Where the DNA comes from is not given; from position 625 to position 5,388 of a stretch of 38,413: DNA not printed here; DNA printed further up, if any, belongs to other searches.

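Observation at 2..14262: Orphan PKS + glycosyltransferase + condensation-like acyltransferase operon with a built-in envelope exporter: candidate undescribed lipid/glycolipid biosynthesis-and-export system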

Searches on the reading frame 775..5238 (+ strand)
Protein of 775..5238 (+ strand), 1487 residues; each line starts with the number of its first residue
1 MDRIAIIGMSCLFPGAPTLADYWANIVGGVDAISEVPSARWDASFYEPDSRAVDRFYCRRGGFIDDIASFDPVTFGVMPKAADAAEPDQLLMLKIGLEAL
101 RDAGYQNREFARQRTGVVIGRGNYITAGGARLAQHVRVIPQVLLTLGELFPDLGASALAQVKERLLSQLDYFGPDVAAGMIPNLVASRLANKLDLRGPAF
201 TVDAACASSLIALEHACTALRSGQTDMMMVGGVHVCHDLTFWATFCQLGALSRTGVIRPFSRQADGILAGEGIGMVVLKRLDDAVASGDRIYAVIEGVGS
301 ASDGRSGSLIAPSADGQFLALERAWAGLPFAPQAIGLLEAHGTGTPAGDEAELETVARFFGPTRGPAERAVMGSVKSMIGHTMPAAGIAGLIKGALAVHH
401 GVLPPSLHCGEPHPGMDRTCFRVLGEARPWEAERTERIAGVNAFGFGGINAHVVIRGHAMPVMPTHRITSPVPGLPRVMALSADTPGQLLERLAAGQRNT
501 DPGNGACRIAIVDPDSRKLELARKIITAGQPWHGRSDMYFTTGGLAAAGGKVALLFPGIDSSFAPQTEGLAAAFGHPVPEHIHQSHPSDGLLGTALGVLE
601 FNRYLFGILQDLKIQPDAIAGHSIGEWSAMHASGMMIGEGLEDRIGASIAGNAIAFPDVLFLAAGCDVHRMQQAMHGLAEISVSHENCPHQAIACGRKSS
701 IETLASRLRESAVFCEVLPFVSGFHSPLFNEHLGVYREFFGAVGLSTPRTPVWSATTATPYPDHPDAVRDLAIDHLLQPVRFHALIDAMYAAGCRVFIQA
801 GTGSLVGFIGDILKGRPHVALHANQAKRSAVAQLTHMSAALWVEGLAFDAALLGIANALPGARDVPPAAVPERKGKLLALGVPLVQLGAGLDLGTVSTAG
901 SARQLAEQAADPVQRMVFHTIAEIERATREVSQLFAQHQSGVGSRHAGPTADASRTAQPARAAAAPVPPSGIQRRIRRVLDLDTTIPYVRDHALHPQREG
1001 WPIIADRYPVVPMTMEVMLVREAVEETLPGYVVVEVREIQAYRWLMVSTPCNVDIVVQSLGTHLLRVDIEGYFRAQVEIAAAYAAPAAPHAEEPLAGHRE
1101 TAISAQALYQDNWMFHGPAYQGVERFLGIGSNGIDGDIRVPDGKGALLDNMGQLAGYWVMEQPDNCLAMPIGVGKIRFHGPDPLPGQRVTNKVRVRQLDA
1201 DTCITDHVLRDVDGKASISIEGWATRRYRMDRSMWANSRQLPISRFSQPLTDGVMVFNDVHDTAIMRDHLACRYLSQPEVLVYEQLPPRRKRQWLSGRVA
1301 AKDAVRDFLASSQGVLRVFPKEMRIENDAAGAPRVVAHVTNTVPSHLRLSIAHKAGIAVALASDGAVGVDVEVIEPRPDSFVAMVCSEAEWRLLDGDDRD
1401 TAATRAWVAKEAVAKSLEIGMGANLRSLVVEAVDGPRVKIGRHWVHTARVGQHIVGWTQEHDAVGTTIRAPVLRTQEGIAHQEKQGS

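Call 4: search_protein_families(library=pfam, proteins=[window:775-5238:+], max_evalue=0.01)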
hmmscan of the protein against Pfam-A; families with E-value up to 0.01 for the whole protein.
window:775-5238:+ (1487 aa): 7 families
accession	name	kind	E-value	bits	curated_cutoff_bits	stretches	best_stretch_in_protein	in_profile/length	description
PF00109.32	ketoacyl-synt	-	4.3e-68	230.1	20.8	1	2-284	2-252/252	Beta-ketoacyl synthase, N-terminal domain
PF02801.28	Ketoacyl-synt_C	-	1.9e-33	115.4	20.8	1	292-409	1-118/119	Beta-ketoacyl synthase, C-terminal domain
PF01648.25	ACPS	-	2.2e-12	47.5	25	1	1366-1436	1-82/111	4'-phosphopantetheinyl transferase superfamily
PF16197.11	KAsynt_C_assoc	-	4e-10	40.5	33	1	414-494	6-78/111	Ketoacyl-synthetase C-terminal extension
PF00698.26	Acyl_transf_1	-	1.3e-09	38.4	32.7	1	614-801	82-266/319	Acyl transferase domain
PF14765.12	PS-DH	-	9.6e-09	35.4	23.7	1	1087-1229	2-160/166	Polyketide synthase dehydratase N-terminal domain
PF00108.29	Thiolase_N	-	4.5e-05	23.4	26.4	1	187-233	64-112/260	Thiolase, N-terminal domain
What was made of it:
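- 775..5238 (+): Gene 2: KS-AT-DH-PPTase (1487 aa). Active-site motifs are intact: DAACASS, GHSIGE, and GVD / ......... for the PPTase. Pfam ketoacyl-synt, Acyl_transf_1, PS-DH and ACPS, all above cut-off (call 4).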

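Call 5: search_protein_families(library=ncbifam, proteins=[window:775-5238:+], max_evalue=0.01)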
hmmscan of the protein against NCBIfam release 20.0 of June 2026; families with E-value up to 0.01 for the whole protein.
window:775-5238:+ (1487 aa): 44 families (the best 25 are shown)
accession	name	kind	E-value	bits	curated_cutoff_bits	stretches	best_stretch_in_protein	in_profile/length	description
TIGR02813.1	omega_3_PfaA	subfamily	9.2e-137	457.2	1010.1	2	4-456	9-460/2582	polyketide-type polyunsaturated fatty acid synthase PfaA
NF045894.1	PKS_plus_SDR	equivalog_domain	2.7e-132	442.9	1740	3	175-500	142-470/1515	type I polyketide synthase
NF040607.1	mycolic_Pks13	equivalog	1.9e-101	340.6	2100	2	180-458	245-526/1680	polyketide synthase Pks13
NF041183.1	Pks2_ls1_myc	equivalog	1.1e-89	301.1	2400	3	177-462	144-429/2086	sulfolipid-1 biosynthesis phthioceranic/hydroxyphthioceranic acid synthase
TIGR03150.1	fabF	equivalog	3.6e-53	180.7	493.75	1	174-456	129-407/407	beta-ketoacyl-ACP synthase II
NF005589.0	PRK07314.1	subfamily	5e-52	177.1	387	1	177-456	135-410/413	beta-ketoacyl-ACP synthase II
NF004970.0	PRK06333.1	subfamily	5.1e-45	154.1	525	1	174-456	141-420/424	beta-ketoacyl-ACP synthase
NF053555.1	prodigi_MBC_PigJ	equivalog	8.7e-44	149.9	900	1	144-456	455-757/759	prodigiosin MBC biosynthesis protein PigJ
NF006434.0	PRK08722.1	equivalog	4.2e-37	128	759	1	178-455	136-411/414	beta-ketoacyl-ACP synthase II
NF006618.0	PRK09185.1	subfamily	2.1e-36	125.8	407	1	185-455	140-390/394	beta-ketoacyl-ACP synthase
NF005490.0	PRK07103.1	equivalog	2.3e-36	125.7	445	1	158-456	121-411/414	polyketide beta-ketoacyl:acyl carrier protein synthase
NF005935.0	PRK07967.1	equivalog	6.5e-36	124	630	1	172-456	128-402/406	beta-ketoacyl-ACP synthase I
NF005076.0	PRK06501.1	equivalog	1.6e-34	119.5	629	1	184-456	153-421/425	beta-ketoacyl-ACP synthase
NF058662.1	cispenta_AmcF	equivalog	2.5e-34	118.9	325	1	185-455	108-367/369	cispentacin biosynthesis acyltransferase subunit AmcF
NF006274.0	PRK08439.1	equivalog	6.3e-32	110.8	621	1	182-456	138-404/406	beta-ketoacyl-ACP synthase II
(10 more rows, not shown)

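Call 11: find_encoding_contigs(protein=window:775-5238:+, flank=10000, max_places=8)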
Protein window:775-5238:+ (1487 aa): no gene with exactly this product is on record in the collection.

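Call 13: find_related_loci(query=window:775-5238:+, collection=genome_contigs, flank=10000)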
Query window:775-5238:+ (1487 aa) in genome_contigs; peptide patterns used: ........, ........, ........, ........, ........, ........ (x = any residue, [..] = any of these).
600 stretches matched a pattern (row limit reached: there are more); 596 encode a relative of the query (tblastn E <= 1e-3); the best 80 are kept; 80 distinct loci.
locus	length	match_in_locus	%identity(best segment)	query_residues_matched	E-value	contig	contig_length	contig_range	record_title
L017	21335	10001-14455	56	1-1469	0e+0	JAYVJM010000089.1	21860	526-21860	MAG: Cellvibrionales bacterium isolate GL53_Down_metabat_20 GL53_Down_metabat_20_88, whole genome shotgun sequence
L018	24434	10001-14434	45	4-1445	0e+0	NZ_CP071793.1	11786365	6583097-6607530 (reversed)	Sulfidibacter corallicola strain M133 chromosome, complete genome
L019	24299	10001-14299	49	4-1462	0e+0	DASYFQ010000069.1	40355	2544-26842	MAG TPA_asm: Steroidobacteraceae bacterium isolate SMAG_U5019 k141_246256, whole genome shotgun sequence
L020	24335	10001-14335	44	4-1440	0e+0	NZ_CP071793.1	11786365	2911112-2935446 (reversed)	Sulfidibacter corallicola strain M133 chromosome, complete genome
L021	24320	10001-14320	49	4-1474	0e+0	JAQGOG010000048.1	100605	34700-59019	MAG: Gammaproteobacteria bacterium isolate RYN_607 scaffold_9420, whole genome shotgun sequence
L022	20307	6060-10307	43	1-1458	0e+0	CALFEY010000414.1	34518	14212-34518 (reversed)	MAG TPA_asm: uncultured proteobacterium isolate SRR5576001_bin.29_CONCOCT_v1.1_MAG genome assembly, contig: ERZ795033.58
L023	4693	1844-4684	55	1-943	0e+0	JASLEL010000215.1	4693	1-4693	MAG: Aquirhabdus sp. isolate SHSU.bins.219 k141_9288631, whole genome shotgun sequence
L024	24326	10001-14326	42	4-1474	0e+0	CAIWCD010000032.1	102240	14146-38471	MAG: uncultured delta proteobacterium isolate Umea1_bin-0479 genome assembly, contig: bin-0479:32/53, whole genome shotg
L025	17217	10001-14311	42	3-1461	0e+0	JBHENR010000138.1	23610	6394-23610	MAG: Gemmatimonadota bacterium isolate S5_bin.23.orig S5_k141_659419, whole genome shotgun sequence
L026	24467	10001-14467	41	4-1462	0e+0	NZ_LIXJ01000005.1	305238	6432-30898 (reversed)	Streptomyces sp. CB01580 scaffold5, whole genome shotgun sequence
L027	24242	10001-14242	43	1-1458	0e+0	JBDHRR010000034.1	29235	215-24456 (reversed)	MAG: Burkholderiales bacterium isolate AS-MICRO-3CA.139 NODE_6427_length_29235_cov_6.633922, whole genome shotgun sequen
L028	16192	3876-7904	43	4-1372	0e+0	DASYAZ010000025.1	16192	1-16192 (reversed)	MAG TPA_asm: Pseudonocardiaceae bacterium isolate SMAG_U4894 k141_4372766, whole genome shotgun sequence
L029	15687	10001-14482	42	1-1459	0e+0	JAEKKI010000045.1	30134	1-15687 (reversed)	MAG: Catenulisporales bacterium isolate SH_70_18 SH_S37_scaffold_1403, whole genome shotgun sequence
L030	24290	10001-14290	36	2-1457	0e+0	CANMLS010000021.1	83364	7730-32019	uncultured Aquimarina sp. isolate 637-3Z.fasta genome assembly, contig: NODE_21, whole genome shotgun sequence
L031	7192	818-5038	42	2-1458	0e+0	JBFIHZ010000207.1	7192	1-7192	MAG: Lysobacterales bacterium isolate Mix_sand11.2021.09.Z.36 k141_1456008_length_7192_cov_15.6893, whole genome shotgun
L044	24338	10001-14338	42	4-1435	0e+0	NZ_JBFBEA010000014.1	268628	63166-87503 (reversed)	Streptomyces sp. NPDC093544 NPDC093544_189_C6.ctg-0014, whole genome shotgun sequence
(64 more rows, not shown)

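Call 43: search_protein_families(library=pfam, proteins=[L017:2719-9915:+, L017:57-1598:+, L017:1615-2553:+, L017:17003-17929:+, L021:2082-2591:+, L021:1351-1887:-, L021:717-1160:+, L021:21189-21941:+, L021:20156-20812:-], max_evalue=0.001)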
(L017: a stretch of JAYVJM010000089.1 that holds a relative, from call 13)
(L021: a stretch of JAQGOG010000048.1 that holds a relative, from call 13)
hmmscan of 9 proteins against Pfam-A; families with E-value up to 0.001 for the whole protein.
L017:2719-9915:+ (2398 aa): 9 families
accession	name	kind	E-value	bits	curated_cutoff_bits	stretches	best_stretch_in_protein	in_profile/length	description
PF00109.32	ketoacyl-synt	-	1.1e-69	235.2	20.8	1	686-951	2-252/252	Beta-ketoacyl synthase, N-terminal domain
PF00698.26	Acyl_transf_1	-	9.1e-39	134.2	32.7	1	1232-1515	2-279/319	Acyl transferase domain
PF08659.16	KR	-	2.9e-36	125.5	22.6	1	2109-2329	2-180/180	KR domain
PF02801.28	Ketoacyl-synt_C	-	1.2e-35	122.5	20.8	1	959-1076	1-118/119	Beta-ketoacyl synthase, C-terminal domain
PF03060.21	NMO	-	8.5e-23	81.7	28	2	315-659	7-324/331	Nitronate monooxygenase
PF00106.31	adh_short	-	4e-15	56.2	26.6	1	2189-2336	36-190/195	short chain dehydrogenase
PF00550.31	PP-binding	-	4.8e-10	40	20.8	2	1793-1845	2-53/67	Phosphopantetheine attachment site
PF13561.12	adh_short_C2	-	2.4e-08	34.3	27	1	2189-2311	32-157/236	Enoyl-(Acyl carrier protein) reductase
PF16197.11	KAsynt_C_assoc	-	8.1e-08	33.1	33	1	1088-1162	12-84/111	Ketoacyl-synthetase C-terminal extension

L017:57-1598:+ (513 aa): 6 families
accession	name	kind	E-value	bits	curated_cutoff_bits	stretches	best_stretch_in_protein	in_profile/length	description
PF05746.21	DALR_1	-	1.3e-30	106.3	22.3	1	392-513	1-117/117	DALR anticodon binding domain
PF00750.26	tRNA-synt_1d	-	4.9e-25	88.7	23.3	1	52-358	2-301/349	tRNA synthetases class I (R), catalytic domain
PF03485.21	Arg_tRNA_synt_N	-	2.3e-11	44.6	21.5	1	1-43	43-85/85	Arginyl tRNA synthetase N terminal domain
PF01921.24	tRNA-synt_1f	-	7.7e-05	22.2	27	1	292-387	240-331/360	tRNA synthetases class I (K)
PF00133.28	tRNA-synt_1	-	0.00027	20.3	22.7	0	336-370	374-408/414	tRNA synthetases class I (I, L, M and V)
PF09334.17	tRNA-synt_1g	-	0.00046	19.5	20.1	0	334-385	324-376/391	tRNA synthetases class I (M)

L017:1615-2553:+ (312 aa): 1 family
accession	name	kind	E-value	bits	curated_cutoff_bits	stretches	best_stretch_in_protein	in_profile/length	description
PF05036.18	SPOR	-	2.3e-09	37.9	21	1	237-301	2-65/76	SPOR domain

L017:17003-17929:+ (308 aa): 1 family
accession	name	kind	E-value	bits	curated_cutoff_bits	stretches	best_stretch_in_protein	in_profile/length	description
PF04072.20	LCM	-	1.2e-09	38.8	22.3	1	59-185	61-186/187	Leucine carboxyl methyltransferase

L021:2082-2591:+ (169 aa): 0 families

L021:1351-1887:- (178 aa): 0 families

L021:717-1160:+ (147 aa): 0 families

L021:21189-21941:+ (250 aa): 0 families

L021:20156-20812:- (218 aa): 2 families
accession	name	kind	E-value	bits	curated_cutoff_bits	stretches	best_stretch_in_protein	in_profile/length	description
PF06897.17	DUF1269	-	1.8e-36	124.9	26.9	1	92-193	2-99/100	Protein of unknown function (DUF1269)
PF13441.11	Gly-zipper_YMGG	-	7e-05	22.9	28.9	1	86-132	6-44/45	YMGG-like Gly-zipper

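Call 65: search_protein_families(library=pfam, proteins=[L044:16810-18579:+, L044:18701-19738:+, L044:19806-20858:+, L044:19791-21146:-, L044:20846-21694:+, L044:973-2085:+, L044:21854-22807:-, L044:22600-24240:-], max_evalue=0.001)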
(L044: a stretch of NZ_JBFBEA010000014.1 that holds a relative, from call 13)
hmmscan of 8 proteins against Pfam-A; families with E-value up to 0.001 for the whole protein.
L044:16810-18579:+ (589 aa): 5 families
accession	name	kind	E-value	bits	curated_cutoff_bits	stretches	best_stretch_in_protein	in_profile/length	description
PF00664.28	ABC_membrane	-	3.6e-37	129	28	1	32-299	1-273/274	ABC transporter transmembrane region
PF00005.33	ABC_tran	-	1.4e-32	113.6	25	1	362-511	1-137/137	ABC transporter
PF02463.25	SMC_N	-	2e-07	31.1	40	1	482-553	136-211/220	RecF/RecN/SMC N terminal domain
PF13191.12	AAA_16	-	4.3e-05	24.5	32.6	1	376-536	28-166/167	AAA ATPase domain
PF13401.12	AAA_22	-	0.00011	22.9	27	1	375-526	8-109/130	AAA domain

L044:18701-19738:+ (345 aa): 1 family
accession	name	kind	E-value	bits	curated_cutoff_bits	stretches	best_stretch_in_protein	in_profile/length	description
PF00296.26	Bac_luciferase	-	3.1e-45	155.3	27.9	1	19-315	2-313/314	Luciferase-like monooxygenase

L044:19806-20858:+ (350 aa): 0 families

L044:19791-21146:- (451 aa): 1 family
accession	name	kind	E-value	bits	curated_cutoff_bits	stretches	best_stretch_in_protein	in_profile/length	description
PF01553.26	Acyltransferase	-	4.4e-23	82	23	1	256-376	3-131/132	Acyltransferase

L044:20846-21694:+ (282 aa): 0 families

L044:973-2085:+ (370 aa): 0 families

L044:21854-22807:- (317 aa): 14 families
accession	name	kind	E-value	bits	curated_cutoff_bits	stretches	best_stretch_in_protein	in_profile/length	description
PF13085.11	Fer2_3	-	5e-25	88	27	1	72-187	1-105/107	2Fe-2S iron-sulfur cluster binding domain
PF12838.12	Fer4_7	-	6.9e-10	39.7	27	1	226-295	2-52/52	4Fe-4S dicluster domain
PF13183.11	Fer4_8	-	1.7e-09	38.5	27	1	224-295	3-68/68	4Fe-4S dicluster domain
PF13187.11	Fer4_9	-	5.9e-09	36.3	27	2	225-294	1-50/52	4Fe-4S dicluster domain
PF13534.11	Fer4_17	-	3.6e-06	27.9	22.2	1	225-295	1-60/61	4Fe-4S dicluster domain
PF00037.32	Fer4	-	6.6e-06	26.2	21.1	1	225-240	7-22/24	4Fe-4S binding domain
PF13237.11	Fer4_10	-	3.9e-05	23.9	25.5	1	223-292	6-53/53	4Fe-4S dicluster domain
PF13746.11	Fer4_18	-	6.7e-05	23.5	27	0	221-239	56-74/114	4Fe-4S dicluster domain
PF12797.12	Fer4_2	-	0.00014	22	24.5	1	222-237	6-21/22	4Fe-4S binding domain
PF13484.11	Fer4_16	-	0.00038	21.6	30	1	225-293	1-65/66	4Fe-4S double cluster binding domain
PF25160.1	LdpA_Fe-S-bd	-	0.0005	20.2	27.6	0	223-239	25-41/49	LdpA Fe-S cluster-binding domain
PF12837.12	Fer4_6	-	0.00051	20.3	25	1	226-240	9-23/24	4Fe-4S binding domain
PF12800.12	Fer4_4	-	0.00059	20.4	24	1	225-239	3-17/17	4Fe-4S binding domain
PF14697.11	Fer4_21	-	0.00063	20.3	35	1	223-241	5-23/59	4Fe-4S dicluster domain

L044:22600-24240:- (546 aa): 2 families
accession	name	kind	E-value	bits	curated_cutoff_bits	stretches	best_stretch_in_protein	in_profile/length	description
PF00890.30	FAD_binding_2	-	4.1e-44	151.9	20.4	1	5-349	64-414/414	FAD binding domain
PF02910.25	Succ_DH_flav_C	-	4.7e-36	124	20.8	1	411-545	1-130/130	Fumarate reductase flavoprotein C-term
